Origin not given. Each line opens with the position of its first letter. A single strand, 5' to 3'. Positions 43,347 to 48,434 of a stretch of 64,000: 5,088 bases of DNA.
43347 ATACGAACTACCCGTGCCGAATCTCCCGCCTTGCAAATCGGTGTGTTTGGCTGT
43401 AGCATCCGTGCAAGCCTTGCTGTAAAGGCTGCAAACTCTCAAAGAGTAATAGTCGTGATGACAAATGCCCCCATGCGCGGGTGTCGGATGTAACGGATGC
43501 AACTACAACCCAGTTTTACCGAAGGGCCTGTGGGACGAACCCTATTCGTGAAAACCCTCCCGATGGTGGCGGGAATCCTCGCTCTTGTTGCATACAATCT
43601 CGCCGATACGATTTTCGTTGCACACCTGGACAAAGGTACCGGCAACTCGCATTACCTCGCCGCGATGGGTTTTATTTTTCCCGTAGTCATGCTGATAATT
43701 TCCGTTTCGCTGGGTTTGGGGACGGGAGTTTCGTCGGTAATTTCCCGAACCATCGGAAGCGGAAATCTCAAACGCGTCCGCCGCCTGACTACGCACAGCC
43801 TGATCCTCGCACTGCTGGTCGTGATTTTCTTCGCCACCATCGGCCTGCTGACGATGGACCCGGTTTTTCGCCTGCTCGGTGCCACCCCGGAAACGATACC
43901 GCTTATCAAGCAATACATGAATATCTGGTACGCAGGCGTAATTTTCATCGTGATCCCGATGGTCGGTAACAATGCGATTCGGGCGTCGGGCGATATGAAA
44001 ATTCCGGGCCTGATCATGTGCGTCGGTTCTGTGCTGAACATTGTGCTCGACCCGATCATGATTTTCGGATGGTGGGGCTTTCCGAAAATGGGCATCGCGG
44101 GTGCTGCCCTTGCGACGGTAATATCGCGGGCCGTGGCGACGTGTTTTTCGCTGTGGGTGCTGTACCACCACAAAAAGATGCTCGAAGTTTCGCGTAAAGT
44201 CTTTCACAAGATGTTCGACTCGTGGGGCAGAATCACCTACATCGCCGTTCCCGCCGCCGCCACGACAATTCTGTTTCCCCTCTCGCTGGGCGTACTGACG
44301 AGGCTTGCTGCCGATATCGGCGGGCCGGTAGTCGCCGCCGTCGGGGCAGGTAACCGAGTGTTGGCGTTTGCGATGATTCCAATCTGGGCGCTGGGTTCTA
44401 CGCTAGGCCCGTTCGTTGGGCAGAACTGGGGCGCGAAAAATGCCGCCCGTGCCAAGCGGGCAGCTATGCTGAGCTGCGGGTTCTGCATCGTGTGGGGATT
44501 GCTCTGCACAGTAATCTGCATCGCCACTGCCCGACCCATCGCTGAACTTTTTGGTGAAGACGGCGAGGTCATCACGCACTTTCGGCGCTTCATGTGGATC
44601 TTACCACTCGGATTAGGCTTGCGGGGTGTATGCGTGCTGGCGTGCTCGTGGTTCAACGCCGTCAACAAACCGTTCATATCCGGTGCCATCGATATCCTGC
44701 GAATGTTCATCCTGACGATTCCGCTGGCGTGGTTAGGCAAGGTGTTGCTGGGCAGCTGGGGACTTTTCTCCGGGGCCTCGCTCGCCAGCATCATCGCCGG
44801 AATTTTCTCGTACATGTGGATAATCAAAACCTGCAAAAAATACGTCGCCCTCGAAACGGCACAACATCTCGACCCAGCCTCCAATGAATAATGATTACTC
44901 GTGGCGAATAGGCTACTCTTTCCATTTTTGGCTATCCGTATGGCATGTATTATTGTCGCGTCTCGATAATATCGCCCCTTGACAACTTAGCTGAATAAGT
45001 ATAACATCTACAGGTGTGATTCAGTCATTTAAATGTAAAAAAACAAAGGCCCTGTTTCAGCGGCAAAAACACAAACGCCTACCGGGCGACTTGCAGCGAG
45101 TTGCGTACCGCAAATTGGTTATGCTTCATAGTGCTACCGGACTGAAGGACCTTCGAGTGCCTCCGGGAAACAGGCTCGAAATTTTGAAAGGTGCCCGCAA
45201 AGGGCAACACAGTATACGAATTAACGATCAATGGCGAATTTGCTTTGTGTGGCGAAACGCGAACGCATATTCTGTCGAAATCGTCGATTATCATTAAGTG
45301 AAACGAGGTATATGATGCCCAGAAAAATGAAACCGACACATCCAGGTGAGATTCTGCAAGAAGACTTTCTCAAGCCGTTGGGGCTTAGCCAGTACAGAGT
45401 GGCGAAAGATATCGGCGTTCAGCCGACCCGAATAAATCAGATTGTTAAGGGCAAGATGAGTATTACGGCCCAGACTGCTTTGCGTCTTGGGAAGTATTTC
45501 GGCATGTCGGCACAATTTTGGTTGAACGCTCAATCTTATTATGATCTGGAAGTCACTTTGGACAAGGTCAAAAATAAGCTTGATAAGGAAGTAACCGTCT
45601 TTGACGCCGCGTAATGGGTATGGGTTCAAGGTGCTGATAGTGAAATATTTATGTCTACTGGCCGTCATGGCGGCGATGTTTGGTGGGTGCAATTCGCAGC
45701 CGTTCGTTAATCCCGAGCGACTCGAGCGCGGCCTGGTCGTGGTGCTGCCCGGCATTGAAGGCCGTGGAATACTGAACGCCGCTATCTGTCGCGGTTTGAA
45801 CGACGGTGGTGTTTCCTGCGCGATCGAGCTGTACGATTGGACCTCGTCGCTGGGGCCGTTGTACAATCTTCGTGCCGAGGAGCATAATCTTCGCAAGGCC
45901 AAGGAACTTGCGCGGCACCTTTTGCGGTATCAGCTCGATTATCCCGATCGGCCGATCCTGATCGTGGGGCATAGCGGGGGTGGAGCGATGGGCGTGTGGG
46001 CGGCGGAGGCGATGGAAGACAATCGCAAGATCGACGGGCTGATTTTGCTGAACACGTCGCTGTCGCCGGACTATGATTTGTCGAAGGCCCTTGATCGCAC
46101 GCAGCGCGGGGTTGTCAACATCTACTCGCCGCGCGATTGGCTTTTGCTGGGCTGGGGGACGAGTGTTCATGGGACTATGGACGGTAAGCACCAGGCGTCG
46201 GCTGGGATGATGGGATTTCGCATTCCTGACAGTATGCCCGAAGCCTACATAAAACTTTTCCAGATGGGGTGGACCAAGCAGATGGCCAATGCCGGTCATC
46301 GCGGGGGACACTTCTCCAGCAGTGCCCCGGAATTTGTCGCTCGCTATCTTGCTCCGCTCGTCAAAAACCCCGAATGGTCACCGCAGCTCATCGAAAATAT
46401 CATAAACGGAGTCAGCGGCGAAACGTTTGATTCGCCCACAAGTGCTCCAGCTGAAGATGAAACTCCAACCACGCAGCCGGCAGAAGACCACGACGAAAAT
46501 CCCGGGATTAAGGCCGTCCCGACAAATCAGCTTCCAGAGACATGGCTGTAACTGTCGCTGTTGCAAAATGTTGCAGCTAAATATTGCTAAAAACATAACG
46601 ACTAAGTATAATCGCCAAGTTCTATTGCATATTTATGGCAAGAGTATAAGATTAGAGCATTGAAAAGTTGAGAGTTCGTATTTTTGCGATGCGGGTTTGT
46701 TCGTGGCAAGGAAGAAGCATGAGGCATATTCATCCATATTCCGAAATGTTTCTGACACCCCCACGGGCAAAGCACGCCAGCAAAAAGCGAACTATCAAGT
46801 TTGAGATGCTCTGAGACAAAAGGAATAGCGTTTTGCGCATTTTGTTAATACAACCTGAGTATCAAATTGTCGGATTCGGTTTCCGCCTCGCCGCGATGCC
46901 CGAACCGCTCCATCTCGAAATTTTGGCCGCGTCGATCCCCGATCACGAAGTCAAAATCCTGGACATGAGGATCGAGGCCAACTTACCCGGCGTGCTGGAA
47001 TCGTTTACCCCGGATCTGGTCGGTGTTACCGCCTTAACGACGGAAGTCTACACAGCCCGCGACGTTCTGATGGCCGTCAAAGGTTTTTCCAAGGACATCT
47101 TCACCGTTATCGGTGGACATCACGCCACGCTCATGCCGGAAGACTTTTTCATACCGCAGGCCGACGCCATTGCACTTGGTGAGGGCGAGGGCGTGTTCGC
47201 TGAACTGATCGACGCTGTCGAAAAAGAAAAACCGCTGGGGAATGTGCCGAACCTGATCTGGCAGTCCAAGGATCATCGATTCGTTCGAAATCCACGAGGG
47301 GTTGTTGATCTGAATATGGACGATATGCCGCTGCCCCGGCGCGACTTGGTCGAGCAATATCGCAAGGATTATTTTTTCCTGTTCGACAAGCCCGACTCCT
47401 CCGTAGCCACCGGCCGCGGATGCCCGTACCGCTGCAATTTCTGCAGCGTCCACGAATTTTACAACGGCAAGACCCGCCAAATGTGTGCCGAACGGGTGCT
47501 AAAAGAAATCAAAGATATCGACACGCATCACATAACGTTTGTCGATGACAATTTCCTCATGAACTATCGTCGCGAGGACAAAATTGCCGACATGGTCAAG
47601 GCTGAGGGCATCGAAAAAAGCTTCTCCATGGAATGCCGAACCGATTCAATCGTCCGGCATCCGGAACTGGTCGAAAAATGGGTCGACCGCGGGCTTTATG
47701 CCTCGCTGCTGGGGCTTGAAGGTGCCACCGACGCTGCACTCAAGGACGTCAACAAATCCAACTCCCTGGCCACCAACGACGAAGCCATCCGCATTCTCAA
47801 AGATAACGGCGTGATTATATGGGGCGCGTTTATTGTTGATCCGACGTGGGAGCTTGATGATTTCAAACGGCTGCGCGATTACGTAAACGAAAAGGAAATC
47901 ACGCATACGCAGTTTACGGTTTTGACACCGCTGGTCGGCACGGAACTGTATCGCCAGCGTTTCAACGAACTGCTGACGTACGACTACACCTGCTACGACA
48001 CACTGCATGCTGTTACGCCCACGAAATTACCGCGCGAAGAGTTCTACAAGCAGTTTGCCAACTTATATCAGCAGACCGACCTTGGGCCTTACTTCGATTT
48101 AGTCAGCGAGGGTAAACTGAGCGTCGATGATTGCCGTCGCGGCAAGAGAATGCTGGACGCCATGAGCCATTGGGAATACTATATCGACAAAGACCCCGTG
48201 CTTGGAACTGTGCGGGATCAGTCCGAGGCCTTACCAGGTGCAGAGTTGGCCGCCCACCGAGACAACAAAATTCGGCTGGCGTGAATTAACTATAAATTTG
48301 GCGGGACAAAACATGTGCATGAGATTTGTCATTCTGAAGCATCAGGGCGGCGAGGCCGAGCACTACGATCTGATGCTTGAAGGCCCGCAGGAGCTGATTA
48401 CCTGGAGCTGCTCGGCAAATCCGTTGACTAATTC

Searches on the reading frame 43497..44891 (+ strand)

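Call 90: search_protein_families(library=pfam, proteins=[window:43497-44891:+], max_evalue=0.00001)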
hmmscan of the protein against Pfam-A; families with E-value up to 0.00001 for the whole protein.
window:43497-44891:+ (464 aa): 2 families
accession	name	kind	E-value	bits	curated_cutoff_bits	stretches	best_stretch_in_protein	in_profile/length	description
PF01554.23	MatE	-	6.8e-49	166.1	24.9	2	22-187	1-161/161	MatE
PF03023.19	MurJ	-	3e-10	39.7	27.4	1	9-259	192-432/451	Lipid II flippase MurJ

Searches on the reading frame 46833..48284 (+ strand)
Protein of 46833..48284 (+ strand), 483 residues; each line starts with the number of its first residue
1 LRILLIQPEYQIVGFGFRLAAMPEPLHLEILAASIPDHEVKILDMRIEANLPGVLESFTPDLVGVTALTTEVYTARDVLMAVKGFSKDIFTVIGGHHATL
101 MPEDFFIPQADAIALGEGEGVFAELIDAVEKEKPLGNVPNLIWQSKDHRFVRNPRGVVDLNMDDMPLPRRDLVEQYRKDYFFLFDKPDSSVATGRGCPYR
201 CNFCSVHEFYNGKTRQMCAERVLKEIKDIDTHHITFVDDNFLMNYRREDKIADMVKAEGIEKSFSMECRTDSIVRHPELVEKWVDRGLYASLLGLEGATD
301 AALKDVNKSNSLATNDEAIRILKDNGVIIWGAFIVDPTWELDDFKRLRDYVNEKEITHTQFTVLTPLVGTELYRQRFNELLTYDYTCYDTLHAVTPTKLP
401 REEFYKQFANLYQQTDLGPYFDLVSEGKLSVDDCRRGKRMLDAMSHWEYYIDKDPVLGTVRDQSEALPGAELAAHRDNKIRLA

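Call 90: search_protein_families(library=pfam, proteins=[window:46833-48284:+], max_evalue=0.00001)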
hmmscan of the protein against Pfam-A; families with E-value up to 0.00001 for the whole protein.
window:46833-48284:+ (483 aa): 2 families
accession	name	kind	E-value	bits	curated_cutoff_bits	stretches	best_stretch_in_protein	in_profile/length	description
PF04055.27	Radical_SAM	-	3.5e-17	63.5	29.5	1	193-350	3-165/166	Radical SAM superfamily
PF02310.24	B12-binding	-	8.9e-16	58.3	32.1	1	24-125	13-120/121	B12 binding domain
